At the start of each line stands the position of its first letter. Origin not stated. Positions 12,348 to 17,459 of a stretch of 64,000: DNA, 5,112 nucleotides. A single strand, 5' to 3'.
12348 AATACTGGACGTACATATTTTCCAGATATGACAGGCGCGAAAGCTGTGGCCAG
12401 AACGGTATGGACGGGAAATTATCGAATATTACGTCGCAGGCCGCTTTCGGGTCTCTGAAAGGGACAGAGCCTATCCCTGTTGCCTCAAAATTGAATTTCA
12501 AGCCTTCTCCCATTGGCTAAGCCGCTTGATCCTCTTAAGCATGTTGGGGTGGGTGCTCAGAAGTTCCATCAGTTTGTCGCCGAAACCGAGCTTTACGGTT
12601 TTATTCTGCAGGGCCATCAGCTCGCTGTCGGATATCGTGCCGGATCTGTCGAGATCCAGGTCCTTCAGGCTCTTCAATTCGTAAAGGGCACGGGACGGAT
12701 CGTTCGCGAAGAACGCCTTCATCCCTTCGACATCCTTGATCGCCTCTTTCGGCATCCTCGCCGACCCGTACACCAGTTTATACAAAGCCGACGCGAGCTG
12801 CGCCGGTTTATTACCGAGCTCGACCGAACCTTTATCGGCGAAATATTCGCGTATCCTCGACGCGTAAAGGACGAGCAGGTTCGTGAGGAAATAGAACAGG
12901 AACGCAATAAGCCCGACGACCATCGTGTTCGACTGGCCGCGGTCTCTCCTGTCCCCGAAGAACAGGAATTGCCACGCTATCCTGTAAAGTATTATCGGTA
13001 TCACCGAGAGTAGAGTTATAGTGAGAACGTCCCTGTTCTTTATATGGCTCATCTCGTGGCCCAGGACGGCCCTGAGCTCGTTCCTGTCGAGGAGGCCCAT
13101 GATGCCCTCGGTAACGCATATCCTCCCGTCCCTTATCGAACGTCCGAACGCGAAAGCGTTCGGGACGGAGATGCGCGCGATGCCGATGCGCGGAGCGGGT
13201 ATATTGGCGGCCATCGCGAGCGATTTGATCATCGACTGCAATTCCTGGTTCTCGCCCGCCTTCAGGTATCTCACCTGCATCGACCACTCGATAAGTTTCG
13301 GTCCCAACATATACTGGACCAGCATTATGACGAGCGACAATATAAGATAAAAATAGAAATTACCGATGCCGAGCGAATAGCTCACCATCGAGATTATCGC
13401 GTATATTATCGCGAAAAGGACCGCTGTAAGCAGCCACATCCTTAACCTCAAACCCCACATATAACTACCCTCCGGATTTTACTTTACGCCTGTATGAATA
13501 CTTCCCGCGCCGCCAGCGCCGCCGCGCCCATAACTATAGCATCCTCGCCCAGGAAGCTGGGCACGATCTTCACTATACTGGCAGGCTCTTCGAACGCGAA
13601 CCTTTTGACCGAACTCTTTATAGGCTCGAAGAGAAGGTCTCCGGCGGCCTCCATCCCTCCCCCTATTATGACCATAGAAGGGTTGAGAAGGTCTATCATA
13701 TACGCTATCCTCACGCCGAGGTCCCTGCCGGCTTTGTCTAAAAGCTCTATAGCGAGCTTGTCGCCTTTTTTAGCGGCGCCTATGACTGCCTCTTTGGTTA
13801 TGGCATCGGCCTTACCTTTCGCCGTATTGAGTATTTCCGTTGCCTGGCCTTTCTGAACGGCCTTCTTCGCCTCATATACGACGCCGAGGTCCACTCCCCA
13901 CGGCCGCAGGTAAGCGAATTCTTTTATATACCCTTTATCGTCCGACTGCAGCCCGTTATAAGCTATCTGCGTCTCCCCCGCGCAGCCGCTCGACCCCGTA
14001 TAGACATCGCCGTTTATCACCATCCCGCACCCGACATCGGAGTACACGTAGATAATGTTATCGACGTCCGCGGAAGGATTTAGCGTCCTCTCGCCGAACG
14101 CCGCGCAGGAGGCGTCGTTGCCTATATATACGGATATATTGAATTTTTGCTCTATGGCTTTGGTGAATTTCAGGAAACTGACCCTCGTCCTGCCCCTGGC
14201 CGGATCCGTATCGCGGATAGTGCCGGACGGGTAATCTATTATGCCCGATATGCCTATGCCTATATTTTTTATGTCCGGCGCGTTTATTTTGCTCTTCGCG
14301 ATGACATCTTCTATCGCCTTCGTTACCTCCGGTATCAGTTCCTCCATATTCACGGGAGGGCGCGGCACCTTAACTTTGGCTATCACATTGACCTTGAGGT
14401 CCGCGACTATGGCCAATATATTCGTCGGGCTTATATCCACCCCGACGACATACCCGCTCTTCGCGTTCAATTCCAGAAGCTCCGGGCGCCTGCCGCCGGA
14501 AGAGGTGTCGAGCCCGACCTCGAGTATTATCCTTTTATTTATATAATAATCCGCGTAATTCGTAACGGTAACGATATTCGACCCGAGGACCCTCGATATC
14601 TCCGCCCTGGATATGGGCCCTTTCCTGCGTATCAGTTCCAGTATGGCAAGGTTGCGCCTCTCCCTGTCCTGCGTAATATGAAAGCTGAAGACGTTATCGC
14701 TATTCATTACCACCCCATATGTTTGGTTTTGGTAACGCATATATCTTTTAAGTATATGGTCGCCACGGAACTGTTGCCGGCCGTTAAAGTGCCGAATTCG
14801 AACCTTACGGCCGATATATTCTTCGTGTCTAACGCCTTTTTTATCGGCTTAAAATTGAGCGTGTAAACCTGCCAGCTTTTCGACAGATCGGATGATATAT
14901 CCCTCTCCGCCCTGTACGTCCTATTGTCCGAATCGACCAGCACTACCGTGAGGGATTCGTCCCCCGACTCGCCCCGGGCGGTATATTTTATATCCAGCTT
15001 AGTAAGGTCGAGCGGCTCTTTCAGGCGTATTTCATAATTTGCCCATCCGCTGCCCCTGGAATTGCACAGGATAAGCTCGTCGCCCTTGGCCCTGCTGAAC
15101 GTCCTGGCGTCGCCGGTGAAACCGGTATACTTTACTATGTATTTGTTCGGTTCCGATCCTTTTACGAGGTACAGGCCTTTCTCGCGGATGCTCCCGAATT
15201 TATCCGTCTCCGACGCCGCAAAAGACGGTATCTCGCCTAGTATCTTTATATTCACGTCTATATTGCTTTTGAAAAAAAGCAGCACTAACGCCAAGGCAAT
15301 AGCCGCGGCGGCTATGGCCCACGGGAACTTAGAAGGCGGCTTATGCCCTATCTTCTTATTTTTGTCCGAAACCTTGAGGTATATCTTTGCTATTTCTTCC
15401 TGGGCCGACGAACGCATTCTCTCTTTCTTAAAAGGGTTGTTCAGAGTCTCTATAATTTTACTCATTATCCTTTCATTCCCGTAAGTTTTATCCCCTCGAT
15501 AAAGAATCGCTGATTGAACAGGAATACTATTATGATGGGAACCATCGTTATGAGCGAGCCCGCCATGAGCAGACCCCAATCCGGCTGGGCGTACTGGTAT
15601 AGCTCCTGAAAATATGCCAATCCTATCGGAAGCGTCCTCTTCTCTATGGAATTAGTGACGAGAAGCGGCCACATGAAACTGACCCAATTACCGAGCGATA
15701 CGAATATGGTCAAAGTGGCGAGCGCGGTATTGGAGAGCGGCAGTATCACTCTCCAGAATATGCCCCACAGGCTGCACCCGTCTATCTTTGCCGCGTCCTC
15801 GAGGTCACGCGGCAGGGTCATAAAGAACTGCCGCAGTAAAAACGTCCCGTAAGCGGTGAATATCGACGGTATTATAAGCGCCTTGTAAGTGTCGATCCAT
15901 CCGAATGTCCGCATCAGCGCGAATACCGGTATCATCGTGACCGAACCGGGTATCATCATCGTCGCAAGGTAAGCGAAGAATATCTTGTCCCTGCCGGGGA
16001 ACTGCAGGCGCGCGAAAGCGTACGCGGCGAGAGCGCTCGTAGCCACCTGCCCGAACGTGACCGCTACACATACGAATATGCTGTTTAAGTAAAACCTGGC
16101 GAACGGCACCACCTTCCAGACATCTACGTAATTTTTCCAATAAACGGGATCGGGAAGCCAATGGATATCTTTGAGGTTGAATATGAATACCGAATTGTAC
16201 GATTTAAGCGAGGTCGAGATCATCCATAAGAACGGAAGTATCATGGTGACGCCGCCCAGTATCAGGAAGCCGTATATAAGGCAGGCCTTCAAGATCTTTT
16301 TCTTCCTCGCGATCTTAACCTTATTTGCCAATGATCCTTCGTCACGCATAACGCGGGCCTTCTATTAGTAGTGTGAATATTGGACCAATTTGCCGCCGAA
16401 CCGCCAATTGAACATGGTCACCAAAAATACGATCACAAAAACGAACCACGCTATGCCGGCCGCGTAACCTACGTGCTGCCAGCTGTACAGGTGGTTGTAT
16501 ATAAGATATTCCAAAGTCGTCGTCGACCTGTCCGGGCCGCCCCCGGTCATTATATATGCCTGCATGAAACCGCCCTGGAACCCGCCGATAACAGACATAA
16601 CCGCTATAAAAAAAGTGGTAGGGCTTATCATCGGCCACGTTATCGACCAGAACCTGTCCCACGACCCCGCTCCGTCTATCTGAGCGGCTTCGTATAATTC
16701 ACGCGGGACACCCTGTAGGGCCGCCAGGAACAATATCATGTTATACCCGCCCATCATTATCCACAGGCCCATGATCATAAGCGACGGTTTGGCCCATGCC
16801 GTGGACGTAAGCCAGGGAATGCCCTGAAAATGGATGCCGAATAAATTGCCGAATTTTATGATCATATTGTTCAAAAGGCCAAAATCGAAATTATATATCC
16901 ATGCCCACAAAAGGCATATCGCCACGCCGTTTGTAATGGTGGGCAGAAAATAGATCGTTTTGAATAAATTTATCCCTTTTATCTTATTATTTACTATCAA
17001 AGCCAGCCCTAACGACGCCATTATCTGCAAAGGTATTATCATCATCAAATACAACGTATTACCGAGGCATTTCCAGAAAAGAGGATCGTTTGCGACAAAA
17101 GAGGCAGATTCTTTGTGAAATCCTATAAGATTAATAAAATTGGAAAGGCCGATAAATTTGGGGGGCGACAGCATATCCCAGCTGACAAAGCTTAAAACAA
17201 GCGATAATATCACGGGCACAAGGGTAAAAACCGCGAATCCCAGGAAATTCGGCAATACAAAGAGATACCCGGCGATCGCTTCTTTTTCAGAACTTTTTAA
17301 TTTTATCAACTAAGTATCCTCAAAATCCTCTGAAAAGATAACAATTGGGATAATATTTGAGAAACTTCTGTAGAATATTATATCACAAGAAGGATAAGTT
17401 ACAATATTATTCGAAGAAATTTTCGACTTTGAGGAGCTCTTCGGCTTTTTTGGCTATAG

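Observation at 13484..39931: Beta-glucan (possibly beta-1,2-glucan) processing locus built from paralog families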

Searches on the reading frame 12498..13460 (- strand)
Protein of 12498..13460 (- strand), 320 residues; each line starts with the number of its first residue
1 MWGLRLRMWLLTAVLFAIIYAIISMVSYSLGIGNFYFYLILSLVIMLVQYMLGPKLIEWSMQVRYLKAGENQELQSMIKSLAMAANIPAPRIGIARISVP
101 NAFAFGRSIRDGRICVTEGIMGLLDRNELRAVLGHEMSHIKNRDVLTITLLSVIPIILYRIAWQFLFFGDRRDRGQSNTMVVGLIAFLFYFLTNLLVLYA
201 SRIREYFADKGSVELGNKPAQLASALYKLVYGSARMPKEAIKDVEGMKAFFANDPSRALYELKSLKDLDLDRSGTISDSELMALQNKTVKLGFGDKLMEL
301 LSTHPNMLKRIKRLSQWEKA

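Call 5: search_protein_families(library=pfam, proteins=[window:12498-13460:-], max_evalue=0.01)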
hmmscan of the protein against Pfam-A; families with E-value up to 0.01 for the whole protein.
window:12498-13460:- (320 aa): 4 families
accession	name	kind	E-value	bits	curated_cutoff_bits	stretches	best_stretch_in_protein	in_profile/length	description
PF01435.24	Peptidase_M48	-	2.3e-40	138.8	20.3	1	70-317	3-185/186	Peptidase family M48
PF13202.12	EF-hand_5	-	5.9e-05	22.8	25.9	1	263-284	2-24/25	EF hand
PF05569.17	Peptidase_M56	-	0.00098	18.8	31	1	41-158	105-222/296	BlaR1 peptidase M56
PF00036.39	EF-hand_1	-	0.0054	16.6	25.4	0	265-284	6-25/29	EF hand domain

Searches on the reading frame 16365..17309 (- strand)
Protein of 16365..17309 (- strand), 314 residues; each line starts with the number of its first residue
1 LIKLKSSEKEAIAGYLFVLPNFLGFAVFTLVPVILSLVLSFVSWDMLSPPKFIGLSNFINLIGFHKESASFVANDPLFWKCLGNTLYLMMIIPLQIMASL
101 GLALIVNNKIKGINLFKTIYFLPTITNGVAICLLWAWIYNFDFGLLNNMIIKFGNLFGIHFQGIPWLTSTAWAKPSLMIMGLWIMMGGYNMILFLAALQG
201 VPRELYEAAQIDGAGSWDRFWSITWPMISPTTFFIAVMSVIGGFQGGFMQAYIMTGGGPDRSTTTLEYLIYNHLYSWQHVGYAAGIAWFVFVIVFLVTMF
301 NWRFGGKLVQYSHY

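Call 4: search_protein_families(library=pfam, proteins=[window:16365-17309:-], max_evalue=0.01)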
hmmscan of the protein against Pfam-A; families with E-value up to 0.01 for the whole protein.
window:16365-17309:- (314 aa): 1 family
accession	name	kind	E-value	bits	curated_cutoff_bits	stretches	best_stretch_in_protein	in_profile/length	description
PF00528.27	BPD_transp_1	-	9e-13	48.8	26.4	1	114-298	43-172/184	Binding-protein-dependent transport system inner membrane component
